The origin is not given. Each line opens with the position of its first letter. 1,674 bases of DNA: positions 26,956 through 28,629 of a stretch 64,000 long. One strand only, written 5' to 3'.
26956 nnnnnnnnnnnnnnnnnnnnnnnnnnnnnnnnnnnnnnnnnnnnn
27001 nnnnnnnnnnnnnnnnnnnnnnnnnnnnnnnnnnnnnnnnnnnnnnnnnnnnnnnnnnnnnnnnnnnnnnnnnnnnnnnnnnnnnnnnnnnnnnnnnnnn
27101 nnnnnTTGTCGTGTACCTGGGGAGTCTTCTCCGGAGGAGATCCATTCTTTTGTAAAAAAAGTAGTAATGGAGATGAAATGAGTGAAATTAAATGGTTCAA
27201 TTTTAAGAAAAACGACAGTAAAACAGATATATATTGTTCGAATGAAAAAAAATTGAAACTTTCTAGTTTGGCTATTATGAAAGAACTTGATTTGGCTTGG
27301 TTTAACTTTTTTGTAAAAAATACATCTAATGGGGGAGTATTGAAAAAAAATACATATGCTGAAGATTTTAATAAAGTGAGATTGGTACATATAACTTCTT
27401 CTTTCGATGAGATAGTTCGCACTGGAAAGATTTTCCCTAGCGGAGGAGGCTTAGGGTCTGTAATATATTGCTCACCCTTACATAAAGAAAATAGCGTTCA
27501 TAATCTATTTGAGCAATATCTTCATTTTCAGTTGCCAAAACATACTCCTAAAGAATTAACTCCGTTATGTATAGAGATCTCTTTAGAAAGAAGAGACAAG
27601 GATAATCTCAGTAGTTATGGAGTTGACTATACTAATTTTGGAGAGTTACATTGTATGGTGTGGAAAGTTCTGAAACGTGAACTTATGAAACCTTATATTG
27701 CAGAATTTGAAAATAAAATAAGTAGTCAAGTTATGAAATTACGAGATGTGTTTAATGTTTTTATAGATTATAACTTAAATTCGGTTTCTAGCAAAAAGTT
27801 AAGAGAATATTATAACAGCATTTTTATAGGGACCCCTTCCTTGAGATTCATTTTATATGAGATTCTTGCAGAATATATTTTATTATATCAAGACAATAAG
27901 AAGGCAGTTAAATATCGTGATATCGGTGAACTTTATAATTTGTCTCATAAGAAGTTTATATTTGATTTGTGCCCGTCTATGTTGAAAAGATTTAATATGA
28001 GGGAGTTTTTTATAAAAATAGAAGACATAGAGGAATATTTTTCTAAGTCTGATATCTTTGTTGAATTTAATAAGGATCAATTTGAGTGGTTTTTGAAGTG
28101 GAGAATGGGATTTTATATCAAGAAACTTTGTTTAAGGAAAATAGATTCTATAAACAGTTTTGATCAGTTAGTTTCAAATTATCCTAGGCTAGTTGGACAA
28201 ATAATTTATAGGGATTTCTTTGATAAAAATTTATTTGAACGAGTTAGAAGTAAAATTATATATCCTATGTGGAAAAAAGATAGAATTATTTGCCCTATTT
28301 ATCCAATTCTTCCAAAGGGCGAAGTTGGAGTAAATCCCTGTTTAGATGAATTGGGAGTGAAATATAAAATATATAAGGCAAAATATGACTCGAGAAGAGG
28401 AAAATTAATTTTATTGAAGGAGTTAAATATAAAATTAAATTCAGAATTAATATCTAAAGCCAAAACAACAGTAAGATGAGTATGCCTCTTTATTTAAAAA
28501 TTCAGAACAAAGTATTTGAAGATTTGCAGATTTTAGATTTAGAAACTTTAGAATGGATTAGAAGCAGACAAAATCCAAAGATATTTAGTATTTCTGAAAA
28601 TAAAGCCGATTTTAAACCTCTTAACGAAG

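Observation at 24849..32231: A 7.3-kb integrase-less island bracketed by an 81-bp duplication of the tRNA-Gly promoter and first 21 nucleotides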

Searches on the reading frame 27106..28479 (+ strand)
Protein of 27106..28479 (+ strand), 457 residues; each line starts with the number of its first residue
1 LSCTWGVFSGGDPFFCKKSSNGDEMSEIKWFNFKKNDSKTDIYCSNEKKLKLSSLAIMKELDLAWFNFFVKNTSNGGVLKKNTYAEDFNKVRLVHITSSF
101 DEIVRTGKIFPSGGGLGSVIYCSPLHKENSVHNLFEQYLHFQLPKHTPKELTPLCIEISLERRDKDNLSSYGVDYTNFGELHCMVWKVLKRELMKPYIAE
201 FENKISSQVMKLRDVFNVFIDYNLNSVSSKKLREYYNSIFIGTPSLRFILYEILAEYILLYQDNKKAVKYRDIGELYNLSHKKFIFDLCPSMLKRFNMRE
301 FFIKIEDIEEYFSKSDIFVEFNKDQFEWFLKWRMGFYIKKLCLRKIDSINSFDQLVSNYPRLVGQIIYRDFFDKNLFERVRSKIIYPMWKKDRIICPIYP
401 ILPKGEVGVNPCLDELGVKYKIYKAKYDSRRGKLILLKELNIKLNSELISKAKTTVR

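Call 7: search_protein_families(library=pfam, proteins=[window:27106-28479:+], max_evalue=0.01)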
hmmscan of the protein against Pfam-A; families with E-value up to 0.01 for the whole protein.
window:27106-28479:+ (457 aa): 0 families

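Call 36: search_protein_families(library=ncbifam, proteins=[window:27178-28479:+], max_evalue=0.01)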
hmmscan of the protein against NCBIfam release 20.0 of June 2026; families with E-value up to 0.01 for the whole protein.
window:27178-28479:+ (433 aa): 0 families

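Call 37: search_protein_families(library=padloc, proteins=[window:27178-28479:+], max_evalue=0.01)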
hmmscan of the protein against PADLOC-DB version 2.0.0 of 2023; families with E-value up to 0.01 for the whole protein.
window:27178-28479:+ (433 aa): 0 families

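Call 38: search_protein_families(library=phrogs, proteins=[window:27178-28479:+], max_evalue=0.01)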
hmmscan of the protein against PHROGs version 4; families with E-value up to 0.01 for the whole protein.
window:27178-28479:+ (433 aa): 0 families

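Call 39: find_homologous_proteins(query=window:27178-28479:+, max_evalue=0.001)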
Query window:27178-28479:+ (433 aa): 12 proteins with E <= 0.001 among 3903 candidates.
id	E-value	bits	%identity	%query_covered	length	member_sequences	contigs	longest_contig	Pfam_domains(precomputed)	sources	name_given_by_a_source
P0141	6.5e-290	980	100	100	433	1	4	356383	-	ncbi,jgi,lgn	jgi:hypothetical protein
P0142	3.4e-164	566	59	100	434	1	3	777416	-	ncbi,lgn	-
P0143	5.9e-161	555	58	100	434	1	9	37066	-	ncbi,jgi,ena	-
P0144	2.5e-150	520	53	100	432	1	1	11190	-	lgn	-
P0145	1.3e-120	422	47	100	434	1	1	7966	-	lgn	-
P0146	2.2e-113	398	55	73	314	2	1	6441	-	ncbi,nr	ncbi:MAG: hypothetical protein HYT40_02100, partial [Candidatus Sungbacteria bacterium]|nr:hypotheti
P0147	4.4e-109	384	46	92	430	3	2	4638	-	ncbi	-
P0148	1.1e-106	376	44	100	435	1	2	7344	-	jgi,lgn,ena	-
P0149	1.7e-106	375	46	92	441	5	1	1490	-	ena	-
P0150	1.1e-92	330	39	100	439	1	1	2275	-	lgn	-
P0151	1.4e-90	323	42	92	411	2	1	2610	-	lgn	-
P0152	5.9e-88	314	46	75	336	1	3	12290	-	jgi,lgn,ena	-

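Call 41: find_encoding_contigs(protein=P0142, flank=10000, max_places=3)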
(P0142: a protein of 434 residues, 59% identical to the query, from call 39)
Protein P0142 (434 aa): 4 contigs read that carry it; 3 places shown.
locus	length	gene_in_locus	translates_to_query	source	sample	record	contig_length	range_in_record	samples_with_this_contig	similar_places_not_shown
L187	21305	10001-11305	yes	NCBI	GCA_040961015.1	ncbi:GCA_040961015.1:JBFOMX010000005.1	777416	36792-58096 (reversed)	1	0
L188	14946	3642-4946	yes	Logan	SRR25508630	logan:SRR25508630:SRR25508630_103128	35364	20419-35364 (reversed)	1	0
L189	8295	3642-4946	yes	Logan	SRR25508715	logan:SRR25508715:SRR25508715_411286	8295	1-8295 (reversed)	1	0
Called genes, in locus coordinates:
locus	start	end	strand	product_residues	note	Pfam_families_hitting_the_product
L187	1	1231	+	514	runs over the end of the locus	PF00437:T2SSE, PF27713:UCP018868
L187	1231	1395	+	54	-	-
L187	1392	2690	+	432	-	PF00482:T2SSF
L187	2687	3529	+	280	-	PF00482:T2SSF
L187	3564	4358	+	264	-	-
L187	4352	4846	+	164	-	-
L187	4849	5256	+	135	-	PF01951:Archease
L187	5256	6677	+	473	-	PF01139:RtcB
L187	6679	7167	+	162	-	PF18306:LDcluster4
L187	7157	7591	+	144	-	PF00293:NUDIX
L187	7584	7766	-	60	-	-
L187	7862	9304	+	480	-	-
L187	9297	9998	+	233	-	PF02223:Thymidylate_kin (faint)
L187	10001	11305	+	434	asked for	-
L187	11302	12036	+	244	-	-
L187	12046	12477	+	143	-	PF00293:NUDIX, PF14815:NUDIX_4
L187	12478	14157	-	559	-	PF02543:Carbam_trans_N, PF00814:TsaD (faint), PF16861:Carbam_trans_C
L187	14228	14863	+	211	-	PF00303:Thymidylat_synt (weak)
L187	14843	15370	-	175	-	PF00293:NUDIX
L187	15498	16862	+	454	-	PF05345:He_PIG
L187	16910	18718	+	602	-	-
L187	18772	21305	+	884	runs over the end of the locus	PF00801:PKD, PF18911:PKD_4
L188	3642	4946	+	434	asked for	-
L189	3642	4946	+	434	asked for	-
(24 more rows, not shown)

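Call 42: find_encoding_contigs(protein=P0143, flank=10000, max_places=5)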
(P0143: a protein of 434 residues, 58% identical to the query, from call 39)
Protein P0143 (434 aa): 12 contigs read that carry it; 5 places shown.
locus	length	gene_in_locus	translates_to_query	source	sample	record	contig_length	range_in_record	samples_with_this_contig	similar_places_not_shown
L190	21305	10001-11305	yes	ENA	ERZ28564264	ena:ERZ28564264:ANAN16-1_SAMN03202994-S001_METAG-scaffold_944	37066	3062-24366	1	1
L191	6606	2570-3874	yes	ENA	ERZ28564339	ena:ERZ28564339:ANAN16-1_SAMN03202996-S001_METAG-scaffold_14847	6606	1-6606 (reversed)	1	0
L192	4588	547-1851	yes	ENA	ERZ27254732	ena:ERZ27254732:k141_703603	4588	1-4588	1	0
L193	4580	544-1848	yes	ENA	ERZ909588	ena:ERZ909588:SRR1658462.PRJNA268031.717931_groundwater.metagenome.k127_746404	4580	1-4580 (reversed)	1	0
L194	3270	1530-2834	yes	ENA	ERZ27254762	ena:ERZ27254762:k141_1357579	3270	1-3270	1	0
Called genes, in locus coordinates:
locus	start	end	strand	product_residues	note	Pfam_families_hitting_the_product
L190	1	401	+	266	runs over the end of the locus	PF00551:Formyl_trans_N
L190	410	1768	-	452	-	PF04851:ResIII, PF00270:DEAD, PF00271:Helicase_C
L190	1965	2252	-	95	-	-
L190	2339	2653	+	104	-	PF01035:DNA_binding_1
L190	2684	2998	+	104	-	PF02229:PC4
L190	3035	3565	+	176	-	PF13238:AAA_18, PF00485:PRK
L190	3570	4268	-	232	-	-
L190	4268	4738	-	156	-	PF03703:bPH_2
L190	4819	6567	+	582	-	PF00009:GTP_EFTU, PF01926:MMR_HSR1, PF11987:IF-2, PF14578:GTP_EFTU_D4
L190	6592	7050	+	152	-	PF01092:Ribosomal_S6e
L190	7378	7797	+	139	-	PF00293:NUDIX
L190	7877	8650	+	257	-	-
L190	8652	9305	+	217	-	-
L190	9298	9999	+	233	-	PF02223:Thymidylate_kin (faint)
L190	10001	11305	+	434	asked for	-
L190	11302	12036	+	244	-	-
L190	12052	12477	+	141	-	PF00293:NUDIX, PF14815:NUDIX_4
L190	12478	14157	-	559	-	PF02543:Carbam_trans_N, PF00814:TsaD (weak), PF16861:Carbam_trans_C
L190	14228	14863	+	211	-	PF00303:Thymidylat_synt (weak)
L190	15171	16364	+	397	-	PF00009:GTP_EFTU, PF01926:MMR_HSR1, PF03193:RsgA_GTPase (faint), PF09173:eIF2_C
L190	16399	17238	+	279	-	PF12705:PDDEXK_1, PF01930:Cas_Cas4 (weak)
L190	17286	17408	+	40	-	-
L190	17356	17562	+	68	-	-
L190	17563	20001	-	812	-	PF00521:DNA_topoisoIV, PF03989:DNA_gyraseA_C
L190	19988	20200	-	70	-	-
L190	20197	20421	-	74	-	PF07866:DUF1653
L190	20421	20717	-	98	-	-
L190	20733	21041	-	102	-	PF03091:CutA1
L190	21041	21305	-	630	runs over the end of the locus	PF02518:HATPase_c, PF00204:DNA_gyraseB, PF01751:Toprim, PF00986:DNA_gyraseB_C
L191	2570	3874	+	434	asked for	-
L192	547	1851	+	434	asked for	-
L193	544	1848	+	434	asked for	-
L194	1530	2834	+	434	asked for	-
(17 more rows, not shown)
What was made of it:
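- The operon is chromosomal in other DPANN genomes (calls 41, 42).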

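Call 69: search_solved_structures(query=A1, max_evalue=1)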
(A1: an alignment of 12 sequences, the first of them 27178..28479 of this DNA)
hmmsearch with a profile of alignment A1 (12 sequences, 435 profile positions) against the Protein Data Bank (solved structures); distinct sequences matched with E-value up to 1: 1.
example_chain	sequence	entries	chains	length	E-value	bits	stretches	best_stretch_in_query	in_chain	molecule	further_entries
2pd3_A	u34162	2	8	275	0.65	12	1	176-231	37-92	Enoyl-[acyl-carrier-protein] reductase [NADH]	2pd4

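Call 76: predict_structure(alignment_id=A1)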
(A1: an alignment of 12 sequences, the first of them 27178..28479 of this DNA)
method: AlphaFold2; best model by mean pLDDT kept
length: 433 residues; sequences in the alignment: 12
mean_pLDDT: 89.4   pTM: 0.90
mean pLDDT of the five models: 89.4, 88.0, 86.7, 85.1, 83.8
residues with pLDDT >= 90: 295; 70-90: 109; 50-70: 23; < 50: 6
segments of 3 or more residues with pLDDT < 50: 431-433
pLDDT, mean of each block of 10 residues (from residue 1): 83 91 93 95 94 87 88 88 88 91 90 71 72 93 89 93 95 96 96 96 96 92 91 95 93 88 66 64 93 93 97 96 94 97 89 91 93 91 94 96 94 96 70 45
secondary structure, 60 per line:
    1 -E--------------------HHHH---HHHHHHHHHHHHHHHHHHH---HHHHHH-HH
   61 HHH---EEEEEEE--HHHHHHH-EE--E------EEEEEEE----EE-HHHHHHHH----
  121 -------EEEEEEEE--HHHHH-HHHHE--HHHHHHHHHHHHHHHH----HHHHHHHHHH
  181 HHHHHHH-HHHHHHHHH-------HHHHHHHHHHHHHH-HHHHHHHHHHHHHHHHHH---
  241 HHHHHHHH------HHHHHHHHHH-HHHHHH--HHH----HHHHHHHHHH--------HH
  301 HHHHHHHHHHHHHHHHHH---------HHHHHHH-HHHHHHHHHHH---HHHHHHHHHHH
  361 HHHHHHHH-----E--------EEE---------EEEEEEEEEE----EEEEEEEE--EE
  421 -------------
elements in order: H23-26 H30-48 H52-57 H59-63 E67-73 H76-82 E95-101 H109-116 E128-135 H138-142 H144-147 H151-166 H171-187 H189-197 H205-218 H220-237 H241-248 H255-264 H266-271 H281-290 H299-318 H328-334 H336-346 H350-368 E383-385 E395-404 E409-416

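Call 80: fold_search(model_id=the predicted structure, library=pdb)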
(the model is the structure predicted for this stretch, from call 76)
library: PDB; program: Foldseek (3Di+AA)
matches with E <= 10: 101; with E <= 0.001: 0
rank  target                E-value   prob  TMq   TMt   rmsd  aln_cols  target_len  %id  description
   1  8tup_A                9.6e-01  0.03  0.09  0.12  24.9       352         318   10  Cryo-EM structure of the human MRS2 magnesium channel under Mg2+-free condition (released 2023-09-13)
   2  9ucp_A                1.1e+00  0.06  0.11  0.12  20.6       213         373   11  cryo-EM structure of M1 muscarinic acetylcholine receptor-alpha5 helix of G11 protein complex bound to iperoxo and nan (released 2025-10-29)
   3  4tql_B                2.1e+00  0.02  0.07  0.12  32.7       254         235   11  Computationally designed three helix bundle (released 2014-10-15)
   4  8pwn                  2.2e+00  0.04  0.10  0.11  22.6       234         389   10  Structure of A2A adenosine receptor A2AR-StaR2-bRIL, solved at wavelength 2.75 A (released 2023-10-25)
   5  4tql_A                2.2e+00  0.02  0.09  0.14  34.0       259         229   11  Computationally designed three helix bundle (released 2014-10-15)
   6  8tul_A                2.4e+00  0.01  0.09  0.10  26.4       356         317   11  Cryo-EM structure of the human MRS2 magnesium channel under Mg2+ condition (released 2023-09-13)
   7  3at7_A                2.5e+00  0.05  0.11  0.17  15.2       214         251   10  Crystal structure of bacterial cell-surface alginate-binding protein Algp7 (released 2011-02-23)
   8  8gyz_B                2.5e+00  0.03  0.12  0.19  16.7       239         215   12  Crystal structure of transcription factor TGA7 from Arabidopsis (released 2022-11-30)
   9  9lrc                  2.8e+00  0.04  0.11  0.15  17.7       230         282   11  Cryo-EM structure of the histamine H4 receptor-Gi protein complex (Receptor focused) (released 2025-06-11)
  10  9gl2_R                2.8e+00  0.02  0.09  0.12  21.0       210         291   14  Befiradol-bound serotonin 5-HT1A receptor - Gs Protein Complex (released 2025-07-02)
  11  7ew4_R                3.0e+00  0.04  0.12  0.17  21.9       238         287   14  Cryo-EM structure of CYM-5541-bound Sphingosine 1-phosphate receptor 3 in complex with Gi protein (released 2021-09-29)
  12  7k7e_B                3.0e+00  0.02  0.12  0.11  19.7       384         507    9  Crystal structure of diphtheria toxin from crystals obtained at pH 7.0 (released 2020-11-18)
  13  7tae                  3.2e+00  0.03  0.12  0.21  17.3       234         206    8  Crystal Structure of the NPR1-Interacting Domain of TGA3 (released 2022-03-16)
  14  6vx9_A                3.2e+00  0.01  0.09  0.10  24.2       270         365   11  bestrophin-2 Ca2+- unbound state 1 (EGTA only) (released 2020-04-08)
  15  8vy9_R                3.3e+00  0.03  0.12  0.16  21.1       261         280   12  CryoEM structure of Ggust-coupled TAS2R14 with cholesterol and an intracellular tastant (released 2024-04-03)
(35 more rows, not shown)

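Call 87: search_protein_families(library=pfam, proteins=[L187:14228-14863:+, L187:7157-7591:+, L187:14843-15370:-, L187:11302-12036:+, L187:7862-9304:+, L187:9297-9998:+], max_evalue=0.01)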
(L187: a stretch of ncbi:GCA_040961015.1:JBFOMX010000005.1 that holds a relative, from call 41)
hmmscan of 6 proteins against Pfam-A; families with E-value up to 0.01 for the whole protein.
L187:14228-14863:+ (211 aa): 1 family
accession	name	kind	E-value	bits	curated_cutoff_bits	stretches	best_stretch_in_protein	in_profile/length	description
PF00303.24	Thymidylat_synt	-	1.1e-06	28.4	24.3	1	98-207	111-223/266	Thymidylate synthase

L187:7157-7591:+ (144 aa): 1 family
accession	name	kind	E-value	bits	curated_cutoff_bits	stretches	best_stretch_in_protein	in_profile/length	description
PF00293.34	NUDIX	-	1.7e-18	67.3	21.1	1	7-132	3-129/134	NUDIX domain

L187:14843-15370:- (175 aa): 2 families
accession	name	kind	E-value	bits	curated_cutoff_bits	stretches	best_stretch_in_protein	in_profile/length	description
PF00293.34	NUDIX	-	1.8e-12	47.8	21.1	1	31-145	6-125/134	NUDIX domain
PF13869.12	NUDIX_2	-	0.0013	18.6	27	1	19-74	32-92/188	Nucleotide hydrolase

L187:11302-12036:+ (244 aa): 1 family
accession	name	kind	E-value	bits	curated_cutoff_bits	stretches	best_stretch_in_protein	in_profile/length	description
PF01966.28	HD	-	0.0042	17.8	22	0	76-159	2-90/116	HD domain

L187:7862-9304:+ (480 aa): 1 family
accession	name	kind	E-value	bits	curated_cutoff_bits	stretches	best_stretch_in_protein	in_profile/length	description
PF01408.29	GFO_IDH_MocA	-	0.00018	22.7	24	1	5-125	3-101/120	Oxidoreductase family, NAD-binding Rossmann fold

L187:9297-9998:+ (233 aa): 1 family
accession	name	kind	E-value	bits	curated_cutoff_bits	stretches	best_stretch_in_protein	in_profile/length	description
PF02223.23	Thymidylate_kin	-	4.3e-08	33.5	27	1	146-227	110-185/185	Thymidylate kinase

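Call 95: search_dna_similar(query=window:27178-28479:+, collection=phages, mode=protein, max_rows=8, max_evalue=0.001)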
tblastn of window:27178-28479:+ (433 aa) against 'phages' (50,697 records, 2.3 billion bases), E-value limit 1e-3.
No match.

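Call 98: find_related_loci(query=A1, collection=viral_contigs, flank=10000)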
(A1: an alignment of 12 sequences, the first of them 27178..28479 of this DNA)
Query A1 (433 aa) in viral_contigs; peptide patterns used: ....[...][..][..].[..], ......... (x = any residue, [..] = any of these).
20 stretches matched a pattern, but none encodes a relative of the query by tblastn (E <= 1e-3).
